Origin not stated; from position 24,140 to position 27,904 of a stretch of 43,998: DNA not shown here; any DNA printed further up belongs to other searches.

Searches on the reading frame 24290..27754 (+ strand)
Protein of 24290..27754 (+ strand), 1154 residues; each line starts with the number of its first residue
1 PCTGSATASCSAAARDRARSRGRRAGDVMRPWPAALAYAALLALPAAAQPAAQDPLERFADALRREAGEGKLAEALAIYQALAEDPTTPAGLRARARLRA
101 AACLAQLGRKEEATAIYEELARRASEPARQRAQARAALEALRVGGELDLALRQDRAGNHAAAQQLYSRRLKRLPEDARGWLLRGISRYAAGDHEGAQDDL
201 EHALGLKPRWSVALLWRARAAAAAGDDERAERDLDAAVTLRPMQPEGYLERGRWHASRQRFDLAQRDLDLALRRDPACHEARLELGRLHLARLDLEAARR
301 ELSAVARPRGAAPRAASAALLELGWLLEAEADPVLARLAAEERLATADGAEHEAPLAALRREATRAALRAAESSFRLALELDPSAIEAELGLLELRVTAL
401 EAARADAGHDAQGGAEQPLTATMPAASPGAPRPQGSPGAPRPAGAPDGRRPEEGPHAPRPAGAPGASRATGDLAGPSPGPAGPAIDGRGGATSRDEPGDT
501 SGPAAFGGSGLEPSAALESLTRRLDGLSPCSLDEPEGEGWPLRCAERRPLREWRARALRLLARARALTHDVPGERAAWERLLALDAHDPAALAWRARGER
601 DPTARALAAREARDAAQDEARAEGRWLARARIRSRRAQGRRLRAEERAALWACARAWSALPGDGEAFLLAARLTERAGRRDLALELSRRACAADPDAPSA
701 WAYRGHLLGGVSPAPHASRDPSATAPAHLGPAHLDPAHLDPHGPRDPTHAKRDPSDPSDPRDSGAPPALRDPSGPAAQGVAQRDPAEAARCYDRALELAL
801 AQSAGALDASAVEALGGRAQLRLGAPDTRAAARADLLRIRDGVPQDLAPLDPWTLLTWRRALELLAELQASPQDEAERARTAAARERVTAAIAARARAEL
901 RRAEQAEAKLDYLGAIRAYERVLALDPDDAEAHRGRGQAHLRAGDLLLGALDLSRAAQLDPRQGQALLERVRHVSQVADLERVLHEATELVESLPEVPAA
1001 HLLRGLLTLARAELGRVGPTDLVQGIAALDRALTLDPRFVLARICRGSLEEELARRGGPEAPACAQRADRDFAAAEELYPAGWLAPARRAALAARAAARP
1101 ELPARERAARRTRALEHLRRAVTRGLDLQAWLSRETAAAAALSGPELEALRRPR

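Call 53: search_protein_families(library=pfam, proteins=[window:24290-27754:+], max_evalue=0.0001)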
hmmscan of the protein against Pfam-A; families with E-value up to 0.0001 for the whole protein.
window:24290-27754:+ (1154 aa): 7 families
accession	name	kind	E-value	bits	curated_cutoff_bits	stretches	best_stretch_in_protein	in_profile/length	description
PF13414.12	TPR_11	-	3.8e-13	49.3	26.8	1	912-944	10-42/42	TPR repeat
PF00515.34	TPR_1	-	2e-12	46.8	27.8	0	897-929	2-34/34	Tetratricopeptide repeat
PF13181.12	TPR_8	-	1.5e-08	34.5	25.7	0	94-123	1-30/34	Tetratricopeptide repeat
PF13371.12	TPR_9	-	3.2e-07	30.7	35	1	911-967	10-66/73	Tetratricopeptide repeat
PF13432.12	TPR_16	-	7.7e-07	29.9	32.7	1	904-961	5-62/65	Tetratricopeptide repeat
PF13431.12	TPR_17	-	3.9e-06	27.1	24.4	0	918-946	1-29/34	Tetratricopeptide repeat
PF14559.12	TPR_19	-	3.8e-05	24.3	25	0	68-135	3-67/68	Tetratricopeptide repeat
